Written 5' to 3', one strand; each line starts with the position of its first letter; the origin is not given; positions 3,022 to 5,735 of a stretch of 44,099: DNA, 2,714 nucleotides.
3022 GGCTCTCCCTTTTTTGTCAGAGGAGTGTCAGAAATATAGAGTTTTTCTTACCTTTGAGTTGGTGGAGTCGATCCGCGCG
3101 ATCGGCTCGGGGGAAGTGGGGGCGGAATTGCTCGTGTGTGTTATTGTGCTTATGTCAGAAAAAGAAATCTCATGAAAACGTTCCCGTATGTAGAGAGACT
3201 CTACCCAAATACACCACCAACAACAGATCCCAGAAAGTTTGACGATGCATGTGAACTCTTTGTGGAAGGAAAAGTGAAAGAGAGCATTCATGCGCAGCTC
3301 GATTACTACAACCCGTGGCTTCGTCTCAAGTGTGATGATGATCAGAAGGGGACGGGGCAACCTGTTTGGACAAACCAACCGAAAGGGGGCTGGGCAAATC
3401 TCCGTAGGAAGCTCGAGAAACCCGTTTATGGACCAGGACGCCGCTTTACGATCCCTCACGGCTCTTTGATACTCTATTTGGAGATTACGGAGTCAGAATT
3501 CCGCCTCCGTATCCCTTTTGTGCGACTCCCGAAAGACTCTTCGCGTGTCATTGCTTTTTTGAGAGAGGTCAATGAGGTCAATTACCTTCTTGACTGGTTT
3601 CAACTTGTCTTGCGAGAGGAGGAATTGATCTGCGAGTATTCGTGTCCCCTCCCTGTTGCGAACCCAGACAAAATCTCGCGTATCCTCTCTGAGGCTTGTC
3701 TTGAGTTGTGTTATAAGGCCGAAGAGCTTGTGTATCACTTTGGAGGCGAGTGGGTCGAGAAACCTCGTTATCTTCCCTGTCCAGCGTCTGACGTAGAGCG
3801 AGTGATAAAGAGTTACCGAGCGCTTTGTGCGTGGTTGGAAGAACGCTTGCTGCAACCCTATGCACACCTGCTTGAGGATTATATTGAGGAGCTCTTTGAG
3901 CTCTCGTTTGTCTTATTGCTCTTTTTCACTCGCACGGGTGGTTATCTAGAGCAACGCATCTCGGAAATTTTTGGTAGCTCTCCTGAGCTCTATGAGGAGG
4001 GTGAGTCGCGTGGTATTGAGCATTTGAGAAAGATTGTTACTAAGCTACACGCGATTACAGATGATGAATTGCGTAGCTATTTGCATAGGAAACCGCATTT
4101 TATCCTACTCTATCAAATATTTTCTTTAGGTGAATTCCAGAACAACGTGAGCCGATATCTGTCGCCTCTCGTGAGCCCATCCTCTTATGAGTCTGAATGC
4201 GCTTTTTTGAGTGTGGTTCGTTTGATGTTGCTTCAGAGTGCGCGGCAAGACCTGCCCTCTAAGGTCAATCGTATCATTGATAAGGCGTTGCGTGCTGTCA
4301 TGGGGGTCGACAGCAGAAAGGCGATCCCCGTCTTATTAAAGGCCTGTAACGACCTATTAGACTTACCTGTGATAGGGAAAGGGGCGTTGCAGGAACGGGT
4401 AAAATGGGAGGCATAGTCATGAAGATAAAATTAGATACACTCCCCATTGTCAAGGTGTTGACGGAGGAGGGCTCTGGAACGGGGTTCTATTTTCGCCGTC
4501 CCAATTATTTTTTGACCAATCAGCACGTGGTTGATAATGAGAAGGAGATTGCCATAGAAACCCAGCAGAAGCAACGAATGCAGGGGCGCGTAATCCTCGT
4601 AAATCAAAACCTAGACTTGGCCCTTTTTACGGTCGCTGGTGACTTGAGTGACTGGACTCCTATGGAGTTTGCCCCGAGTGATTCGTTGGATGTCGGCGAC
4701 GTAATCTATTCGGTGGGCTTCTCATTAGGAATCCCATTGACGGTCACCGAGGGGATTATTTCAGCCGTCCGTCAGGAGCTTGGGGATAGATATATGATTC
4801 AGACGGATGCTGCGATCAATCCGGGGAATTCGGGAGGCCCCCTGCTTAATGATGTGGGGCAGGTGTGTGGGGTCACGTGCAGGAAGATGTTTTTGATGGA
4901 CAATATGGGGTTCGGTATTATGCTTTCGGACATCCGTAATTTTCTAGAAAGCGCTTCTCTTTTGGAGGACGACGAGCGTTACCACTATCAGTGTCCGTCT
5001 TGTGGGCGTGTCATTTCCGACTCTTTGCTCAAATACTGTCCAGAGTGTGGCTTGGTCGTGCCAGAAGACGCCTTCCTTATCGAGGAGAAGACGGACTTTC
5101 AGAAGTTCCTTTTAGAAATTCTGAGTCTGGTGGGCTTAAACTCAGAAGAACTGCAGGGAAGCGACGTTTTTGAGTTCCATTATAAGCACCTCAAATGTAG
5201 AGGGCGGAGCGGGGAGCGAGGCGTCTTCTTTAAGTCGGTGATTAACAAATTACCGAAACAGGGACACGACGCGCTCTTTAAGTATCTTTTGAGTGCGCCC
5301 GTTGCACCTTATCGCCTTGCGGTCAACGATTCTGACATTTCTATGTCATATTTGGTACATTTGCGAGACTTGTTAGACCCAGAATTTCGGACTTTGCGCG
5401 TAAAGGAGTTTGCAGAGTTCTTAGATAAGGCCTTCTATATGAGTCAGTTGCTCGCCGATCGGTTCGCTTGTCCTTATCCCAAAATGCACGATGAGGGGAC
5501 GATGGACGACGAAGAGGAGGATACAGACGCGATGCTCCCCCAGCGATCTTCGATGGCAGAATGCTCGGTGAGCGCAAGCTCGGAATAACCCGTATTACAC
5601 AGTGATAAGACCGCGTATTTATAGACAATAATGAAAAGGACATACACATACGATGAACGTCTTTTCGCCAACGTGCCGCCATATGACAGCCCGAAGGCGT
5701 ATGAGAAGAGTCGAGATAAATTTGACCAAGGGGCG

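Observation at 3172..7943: Two diverged copies of an uncharacterised two-gene module (chaperone-like/helical protein + leaderless trypsin-fold protease) directly downstream of the T9SS core genes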

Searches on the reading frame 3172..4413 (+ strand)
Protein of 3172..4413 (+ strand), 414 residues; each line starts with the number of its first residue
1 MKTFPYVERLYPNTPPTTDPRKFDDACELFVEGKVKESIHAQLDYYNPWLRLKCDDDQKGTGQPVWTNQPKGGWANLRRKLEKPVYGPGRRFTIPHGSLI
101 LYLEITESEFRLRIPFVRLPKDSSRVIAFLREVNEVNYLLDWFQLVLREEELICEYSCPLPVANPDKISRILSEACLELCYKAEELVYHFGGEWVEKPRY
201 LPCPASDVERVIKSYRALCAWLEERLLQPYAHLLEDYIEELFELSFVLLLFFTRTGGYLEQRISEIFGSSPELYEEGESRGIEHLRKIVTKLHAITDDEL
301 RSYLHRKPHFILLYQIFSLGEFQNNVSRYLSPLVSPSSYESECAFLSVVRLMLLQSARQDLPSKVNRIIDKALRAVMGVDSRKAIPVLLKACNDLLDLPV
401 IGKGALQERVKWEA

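Call 5: search_protein_families(library=pfam, proteins=[window:3172-4413:+], max_evalue=1)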
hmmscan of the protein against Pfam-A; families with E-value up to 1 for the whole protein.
window:3172-4413:+ (414 aa): 1 family
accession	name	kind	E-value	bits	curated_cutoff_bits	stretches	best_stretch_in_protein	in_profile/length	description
PF22551.1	TY-Chap1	-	0.021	14.9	27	1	91-193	26-127/132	T3SS (YopN, CesT) and YbjN peptide-binding chaperone 1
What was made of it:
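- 3442..3750 (+): A1 TY-chaperone (T3SS chaperone/YbjN fold) domain, residues about 91-193. call 5: Pfam TY-Chap1 E=0.021, below the gathering threshold.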

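Call 6: search_protein_families(library=ncbifam, proteins=[window:3172-4413:+], max_evalue=1)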
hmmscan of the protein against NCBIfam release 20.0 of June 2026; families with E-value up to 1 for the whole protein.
window:3172-4413:+ (414 aa): 1 family
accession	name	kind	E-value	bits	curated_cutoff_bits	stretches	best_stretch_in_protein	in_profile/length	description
NF011749.0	PRK15202.1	equivalog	0.18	12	139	0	99-131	29-61/117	type III secretion system chaperone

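Call 7: search_protein_families(library=padloc, proteins=[window:3172-4413:+], max_evalue=1)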
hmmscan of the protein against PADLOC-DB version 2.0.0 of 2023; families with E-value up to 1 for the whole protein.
window:3172-4413:+ (414 aa): 0 families

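Call 9: find_homologous_proteins(query=window:3172-4413:+, max_evalue=0.001)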
Query window:3172-4413:+ (414 aa): 2 proteins with E <= 0.001 among 4144 candidates.
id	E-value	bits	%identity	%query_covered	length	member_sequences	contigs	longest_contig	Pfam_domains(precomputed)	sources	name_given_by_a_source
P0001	3.9e-281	950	100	100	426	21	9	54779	-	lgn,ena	-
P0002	1.5e-146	507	56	100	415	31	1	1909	PF22551.2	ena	-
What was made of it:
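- Tried and rejected: It found only 2 proteins (call 9).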

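Call 25: find_homologous_proteins(query=A2, max_evalue=0.00001)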
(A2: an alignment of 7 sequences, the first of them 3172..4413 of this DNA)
Query A2 (7 sequences) (414 aa, profile of the alignment): 33 proteins with E <= 0.00001 among 6663 candidates.
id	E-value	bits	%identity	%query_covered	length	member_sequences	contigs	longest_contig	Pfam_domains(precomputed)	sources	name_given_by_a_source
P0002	2.1e-170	585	56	100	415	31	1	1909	PF22551.2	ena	-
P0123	5.6e-168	577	33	94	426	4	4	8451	PF22551.2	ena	-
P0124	5.8e-168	577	33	94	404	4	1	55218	PF22551.2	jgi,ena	-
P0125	7.2e-167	573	33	94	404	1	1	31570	PF22551.2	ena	-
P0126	2.0e-163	562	32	94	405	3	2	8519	PF22551.2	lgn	-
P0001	2.2e-162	559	100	100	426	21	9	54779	-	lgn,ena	-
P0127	3.5e-154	532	31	94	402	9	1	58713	PF22551.2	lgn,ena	-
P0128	1.3e-149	517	21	77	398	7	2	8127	-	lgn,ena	-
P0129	3.4e-141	489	24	55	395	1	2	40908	-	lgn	-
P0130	1.0e-135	471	29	94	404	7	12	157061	-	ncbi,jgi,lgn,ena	-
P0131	8.2e-132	458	23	68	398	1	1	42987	-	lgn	-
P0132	5.1e-131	455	25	51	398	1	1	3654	-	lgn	-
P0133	6.5e-131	455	26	33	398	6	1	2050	-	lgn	-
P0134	5.6e-130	452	23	50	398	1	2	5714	-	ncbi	-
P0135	6.3e-130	452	26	50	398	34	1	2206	-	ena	-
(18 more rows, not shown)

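Call 26: search_protein_representatives(alignment_id=A1)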
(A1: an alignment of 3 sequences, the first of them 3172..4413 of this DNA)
Query: 3 sequences, 413 profile positions. Proteins with E-value up to 0.001 (for the whole library): 233; up to 1e-10: 169; up to 1e-30: 45. The best 150 are listed.
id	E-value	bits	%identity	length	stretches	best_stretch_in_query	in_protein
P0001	1.9e-225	764.7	-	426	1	1-412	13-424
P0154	2.2e-168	576.7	-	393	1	1-395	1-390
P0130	3.5e-84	299.4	-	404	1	1-394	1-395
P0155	7.1e-56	206.1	-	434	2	89-396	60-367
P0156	4.8e-53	196.8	-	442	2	87-399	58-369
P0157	7.9e-48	179.6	-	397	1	64-398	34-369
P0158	3.4e-46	174.3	-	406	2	84-401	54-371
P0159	1.3e-42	162.5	-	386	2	89-397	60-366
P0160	1.8e-42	162.0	-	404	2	89-397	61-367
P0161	2.7e-41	158.1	-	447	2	89-397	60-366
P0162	2.5e-40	154.9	-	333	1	91-393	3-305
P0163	3.8e-40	154.3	-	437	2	88-396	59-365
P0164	1.8e-39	152.1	-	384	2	86-397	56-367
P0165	1.8e-39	152.1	-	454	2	88-396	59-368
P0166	3.1e-39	151.4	-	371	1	90-398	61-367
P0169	3.6e-38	147.8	-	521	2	89-405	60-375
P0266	1.0e-20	90.3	-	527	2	96-393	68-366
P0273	1.9e-19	86.2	-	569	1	96-396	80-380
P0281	2.4e-18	82.6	-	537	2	91-393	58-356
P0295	4.3e-16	75.1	-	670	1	81-397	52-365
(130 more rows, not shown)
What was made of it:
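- Tried and rejected: A family profile was needed instead: 33 hits (call 25) and 233 representatives (call 26).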

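Call 36: find_encoding_contigs(protein=P0002, flank=3000, max_places=3)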
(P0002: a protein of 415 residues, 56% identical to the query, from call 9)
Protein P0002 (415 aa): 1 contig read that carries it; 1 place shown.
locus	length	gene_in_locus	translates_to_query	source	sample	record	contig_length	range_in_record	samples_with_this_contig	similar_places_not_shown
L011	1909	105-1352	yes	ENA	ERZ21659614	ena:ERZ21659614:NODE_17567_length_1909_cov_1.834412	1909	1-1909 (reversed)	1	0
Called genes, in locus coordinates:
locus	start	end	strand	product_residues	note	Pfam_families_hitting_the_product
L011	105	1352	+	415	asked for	PF22551:TY-Chap1 (weak)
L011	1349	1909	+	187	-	?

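Call 37: find_encoding_contigs(protein=P0001, flank=10000, max_places=4)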
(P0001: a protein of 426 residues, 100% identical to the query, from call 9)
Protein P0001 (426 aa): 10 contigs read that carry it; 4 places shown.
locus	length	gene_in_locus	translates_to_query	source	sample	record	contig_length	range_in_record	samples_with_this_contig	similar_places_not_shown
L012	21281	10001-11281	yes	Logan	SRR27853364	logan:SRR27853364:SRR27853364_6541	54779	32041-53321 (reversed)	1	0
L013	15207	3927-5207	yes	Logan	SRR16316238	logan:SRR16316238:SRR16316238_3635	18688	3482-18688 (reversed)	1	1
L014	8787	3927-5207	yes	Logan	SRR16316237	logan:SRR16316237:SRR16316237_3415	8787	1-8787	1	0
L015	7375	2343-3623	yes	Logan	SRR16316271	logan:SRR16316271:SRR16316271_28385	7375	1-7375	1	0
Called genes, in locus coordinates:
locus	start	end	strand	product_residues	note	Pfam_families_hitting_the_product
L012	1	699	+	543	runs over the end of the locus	PF00118:Cpn60_TCP1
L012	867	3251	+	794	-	PF01751:Toprim, PF01131:Topoisom_bac, PF13368:Toprim_C_rpt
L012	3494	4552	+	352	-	PF11751:PorP_SprF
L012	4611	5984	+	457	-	PF03781:FGE-sulfatase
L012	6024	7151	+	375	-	PF22827:GldL_N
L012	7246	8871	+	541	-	PF12081:GldM_1st, PF21601:GldM_2nd, PF21602:GldM_3rd, PF12080:GldM_4th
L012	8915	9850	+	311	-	PF19841:GldN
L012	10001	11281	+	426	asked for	-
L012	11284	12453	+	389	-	PF00089:Trypsin, PF13365:Trypsin_2, PF08271:Zn_Ribbon_TF (faint)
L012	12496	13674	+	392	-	-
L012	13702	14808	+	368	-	PF00089:Trypsin, PF13365:Trypsin_2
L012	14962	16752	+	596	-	PF00009:GTP_EFTU, PF01926:MMR_HSR1 (weak), PF22042:EF-G_D2, PF03144:GTP_EFTU_D2, PF00679:EFG_C, PF21018:BipA_C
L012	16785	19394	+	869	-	PF00133:tRNA-synt_1, PF09334:tRNA-synt_1g, PF13603:tRNA-synt_1_2 (faint), PF08264:Anticodon_1, PF10458:Val_tRNA-synt_C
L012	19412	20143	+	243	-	PF03099:BPL_LplA_LipB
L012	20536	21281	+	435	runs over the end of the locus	PF02558:ApbA (faint), PF03721:UDPG_MGDP_dh_N, PF00984:UDPG_MGDP_dh, PF03720:UDPG_MGDP_dh_C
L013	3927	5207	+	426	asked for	-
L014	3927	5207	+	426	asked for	-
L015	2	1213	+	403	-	?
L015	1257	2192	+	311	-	PF19841:GldN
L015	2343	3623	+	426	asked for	-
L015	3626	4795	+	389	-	PF00089:Trypsin, PF13365:Trypsin_2, PF08271:Zn_Ribbon_TF (faint)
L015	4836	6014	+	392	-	-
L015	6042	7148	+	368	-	PF00089:Trypsin, PF13365:Trypsin_2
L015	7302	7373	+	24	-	?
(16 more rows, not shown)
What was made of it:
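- Checked: The same intact A1-B1-A2-B2 array is assembled independently from at least four other samples (L012-L015, call 37).
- The array is intact in other samples (call 37).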

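Call 76: search_dna_similar(query=P0128, collection=plasmids, mode=protein, max_evalue=0.001, max_rows=10)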
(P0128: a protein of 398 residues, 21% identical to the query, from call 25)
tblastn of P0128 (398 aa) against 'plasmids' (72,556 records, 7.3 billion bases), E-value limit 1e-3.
No match.

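Call 77: search_dna_similar(query=P0128, collection=phages, mode=protein, max_evalue=0.001, max_rows=10)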
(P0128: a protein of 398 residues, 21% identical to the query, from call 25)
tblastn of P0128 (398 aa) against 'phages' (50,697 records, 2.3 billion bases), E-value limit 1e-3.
No match.

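Call 91: search_protein_families(library=pfam, proteins=[P0295, P0273, P0266, P0281, P0169], max_evalue=0.001)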
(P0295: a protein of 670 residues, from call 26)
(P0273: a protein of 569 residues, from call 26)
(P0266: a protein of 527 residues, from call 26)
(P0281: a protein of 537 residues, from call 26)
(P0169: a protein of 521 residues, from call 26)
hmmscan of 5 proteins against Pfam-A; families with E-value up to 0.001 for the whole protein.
P0295 (670 aa): 0 families

P0273 (569 aa): 4 families
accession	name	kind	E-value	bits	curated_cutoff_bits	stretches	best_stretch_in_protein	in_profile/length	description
PF09346.15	SMI1_KNR4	-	2.2e-19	70.7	25.4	1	429-560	2-124/125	SMI1 / KNR4 family (SUKH-1)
PF14568.11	SUKH_6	-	6.5e-18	65.8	27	1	431-559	1-119/119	SMI1-KNR4 cell-wall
PF14567.11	SUKH_5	-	0.00016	21.9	27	0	423-455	16-48/142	SMI1-KNR4 cell-wall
PF22551.1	TY-Chap1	-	0.00019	21.5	27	1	69-170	20-120/132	T3SS (YopN, CesT) and YbjN peptide-binding chaperone 1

P0266 (527 aa): 0 families

P0281 (537 aa): 0 families

P0169 (521 aa): 0 families
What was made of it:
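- One A homologue is fused to a SUKH-1 domain, which is typical of immunity proteins (call 91).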

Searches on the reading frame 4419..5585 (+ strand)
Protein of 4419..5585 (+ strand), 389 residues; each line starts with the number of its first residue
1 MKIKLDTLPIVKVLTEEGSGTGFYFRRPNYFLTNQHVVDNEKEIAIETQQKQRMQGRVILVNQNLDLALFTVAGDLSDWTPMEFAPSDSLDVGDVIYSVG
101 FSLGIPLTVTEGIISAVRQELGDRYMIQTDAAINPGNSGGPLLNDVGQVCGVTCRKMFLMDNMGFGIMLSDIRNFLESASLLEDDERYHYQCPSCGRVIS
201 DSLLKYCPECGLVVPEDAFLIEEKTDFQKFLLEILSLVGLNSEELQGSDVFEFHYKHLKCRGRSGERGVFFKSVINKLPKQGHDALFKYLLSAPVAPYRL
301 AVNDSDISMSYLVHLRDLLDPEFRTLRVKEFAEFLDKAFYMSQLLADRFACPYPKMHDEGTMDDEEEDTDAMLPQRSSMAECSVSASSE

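Call 5: search_protein_families(library=pfam, proteins=[window:4419-5585:+], max_evalue=1)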
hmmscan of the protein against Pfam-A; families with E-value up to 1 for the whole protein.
window:4419-5585:+ (389 aa): 23 families
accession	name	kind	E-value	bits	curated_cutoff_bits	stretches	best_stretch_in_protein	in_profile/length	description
PF13365.12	Trypsin_2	-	8.1e-31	108.1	27.6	1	20-152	1-144/144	Trypsin-like peptidase domain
PF00089.32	Trypsin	-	8.8e-12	45.7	20.6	1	22-153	29-195/220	Trypsin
PF08271.17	Zn_Ribbon_TF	-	6.4e-07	29.3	29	2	178-203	8-33/43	TFIIB zinc-binding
PF17032.10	Zn_ribbon_15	-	0.0035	18.5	28.9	1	180-211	51-73/73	zinc-ribbon family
PF25207.1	DUF7837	-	0.004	17.6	27.8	1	206-226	7-27/47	Domain of unknown function (DUF7837)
PF08772.16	Zn_ribbon_NOB1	-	0.0063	17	24.9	1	187-211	6-30/72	Nin one binding (NOB1) Zn-ribbon like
PF13248.11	Zn_ribbon_3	-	0.0065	16.3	27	1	190-213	3-25/26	zinc-ribbon domain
PF09723.15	Zn_ribbon_8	-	0.0079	16.6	34.4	1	188-211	4-33/41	Zinc ribbon domain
PF14803.11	Zn_ribbon_Nudix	-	0.012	16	25.6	0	181-198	14-31/34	Nudix N-terminal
PF18439.7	zf_UBZ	-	0.016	15.3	25.6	0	189-202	2-15/32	Ubiquitin-Binding Zinc Finger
PF12773.13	DZR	-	0.019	15.6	27.3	1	189-211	24-45/45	Double zinc ribbon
PF10571.15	UPF0547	-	0.029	14.9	29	0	205-218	1-14/26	Uncharacterised protein family UPF0547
PF23455.1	DUF7129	-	0.047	13.9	30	1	186-211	8-34/45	Domain of unknown function (DUF7129)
PF13240.11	Zn_Ribbon_1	-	0.049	13.9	25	0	206-218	1-13/23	zinc-ribbon domain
PF25144.1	Zn_ribbon_IFT122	-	0.049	13.9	27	1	141-167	16-41/45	IFT122, zinc ribbon domain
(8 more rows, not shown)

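Call 6: search_protein_families(library=ncbifam, proteins=[window:4419-5585:+], max_evalue=1)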
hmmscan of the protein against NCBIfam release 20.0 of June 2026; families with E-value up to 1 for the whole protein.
window:4419-5585:+ (389 aa): 19 families
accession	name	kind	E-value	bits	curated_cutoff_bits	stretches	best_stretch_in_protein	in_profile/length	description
TIGR02037.1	degP_htrA_DO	subfamily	3.4e-37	128.4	416.2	1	16-153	58-198/434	Do family serine endopeptidase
NF047968.1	SerProtHtrA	equivalog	3.6e-32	112.1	470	1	14-172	83-249/357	serine protease HtrA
NF041521.1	HhoA_HhoB_HtrA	equivalog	8.8e-31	107.4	450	1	15-173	54-217/335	HhoA/HhoB/HtrA family serine endopeptidase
NF008189.1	PRK10942.1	equivalog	8.4e-22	77.3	720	1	29-154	125-253/477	serine endoprotease DegP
TIGR02038.1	protease_degS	equivalog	1.5e-21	76.9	422.95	1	17-154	77-216/351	outer membrane-stress sensor serine endopeptidase DegS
NF053637.1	SerProtHtrAspr2045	equivalog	6.4e-21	74.7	650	1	15-177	102-280/394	serine protease HtrA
NF007526.1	PRK10139.1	equivalog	8.7e-21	74.1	756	1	18-154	91-231/456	serine endoprotease DegQ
NF008147.1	PRK10898.1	equivalog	3.5e-20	72.4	408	1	20-153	80-215/352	outer membrane-stress sensor serine endopeptidase DegS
NF040960.1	MamE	equivalog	1.5e-19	70.1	800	1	17-153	121-264/659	magnetosome formation protease MamE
NF033740.0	MarP_fam_protase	equivalog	1.7e-19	70.2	250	1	18-179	211-377/390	MarP family serine protease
NF050055.1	SerProtHtrAMycob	equivalog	8.2e-14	51.4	800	1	16-194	225-419/502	serine protease HtrA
NF040961.1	MamO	equivalog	8.2e-06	24.4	800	1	21-154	101-241/648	magnetosome protein MamO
NF049953.1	ribbon_DG_selen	exception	0.0015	18.4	130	1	182-213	140-170/172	zinc ribbon-containing (seleno)protein DG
NF033497.1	rubre_like_arch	subfamily_domain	0.0046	16.6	32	1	190-211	1-23/34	rubrerythrin-like domain-containing protein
TIGR02605.1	CxxC_CxxC_SSSS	subfamily_domain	0.016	15.3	31.3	1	188-211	4-33/52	FmdB family zinc ribbon protein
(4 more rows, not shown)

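Call 7: search_protein_families(library=padloc, proteins=[window:4419-5585:+], max_evalue=1)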
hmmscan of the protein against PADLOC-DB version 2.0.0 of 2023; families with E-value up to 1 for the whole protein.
window:4419-5585:+ (389 aa): 7 families
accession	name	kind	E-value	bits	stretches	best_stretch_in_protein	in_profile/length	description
PDLC02960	RT-Protease_XI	-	4.2e-17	60.3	1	10-156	340-486/506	single gene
PDLC02959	RT-Protease_XI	-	1.1e-14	52.3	1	14-156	346-489/510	single gene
PDLC05022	PDC-S45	-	0.00035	17.6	1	16-55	35-81/293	-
PDLC04593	PDC-M35A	-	0.0013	16.6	1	20-54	23-58/216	-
PDLC04447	PDC-M14A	-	0.0017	16.7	1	206-226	45-65/152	-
PDLC00169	HamA1|HamA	-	0.0065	13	1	7-103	13-114/483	DUF1837 domain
PDLC03582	REase_II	-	0.054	10.4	1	184-215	125-155/521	Type II restriction enzyme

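Call 8: search_solved_structures(query=window:4419-5585:+, max_evalue=0.01)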
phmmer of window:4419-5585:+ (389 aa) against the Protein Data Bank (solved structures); distinct sequences matched with E-value up to 0.01: 102 (the best 60 are shown).
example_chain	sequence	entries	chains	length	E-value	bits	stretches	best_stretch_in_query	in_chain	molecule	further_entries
1l1j_A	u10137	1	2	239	7.1e-24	87.7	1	19-179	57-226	heat shock protease HtrA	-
8k2y_A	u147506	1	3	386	1e-21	80.7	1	18-159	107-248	serine endoprotease DegP-like protein MucD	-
3qo6_A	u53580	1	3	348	2.1e-20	76.3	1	11-155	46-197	Protease Do-like 1, chloroplastic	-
5b6l_A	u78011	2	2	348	6.2e-20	74.8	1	17-171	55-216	Putative serine protease HhoA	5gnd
5t63_A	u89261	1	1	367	6.8e-20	74.6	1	17-171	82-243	Putative serine protease HhoA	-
9zqg_A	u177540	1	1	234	7.1e-20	74.6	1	29-166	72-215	Periplasmic serine protease DO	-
5t69_A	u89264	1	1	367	1.8e-19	73.3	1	17-171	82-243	Putative serine protease HhoA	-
9zpq_A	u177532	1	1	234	1.9e-19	73.2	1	29-166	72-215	Periplasmic serine protease DO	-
22kg_A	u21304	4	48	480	3.8e-19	72.2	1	18-159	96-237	Probable periplasmic serine endoprotease DegP-like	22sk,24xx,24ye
9zrj_A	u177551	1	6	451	6.9e-19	71.4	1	29-166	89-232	Periplasmic serine protease DO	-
3sti_A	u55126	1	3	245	8.8e-19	71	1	6-156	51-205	Protease degQ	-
5y28_A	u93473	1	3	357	2.3e-18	69.6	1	13-157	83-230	Periplasmic serine endoprotease DegP-like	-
3stj_A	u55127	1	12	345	3e-18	69.3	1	6-155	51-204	Protease degQ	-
7xs0_A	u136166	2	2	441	3.5e-18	69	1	13-157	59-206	Periplasmic serine endoprotease DegP-like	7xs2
5y2d_A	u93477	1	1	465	3.9e-18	68.9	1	13-157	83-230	Periplasmic serine endoprotease DegP-like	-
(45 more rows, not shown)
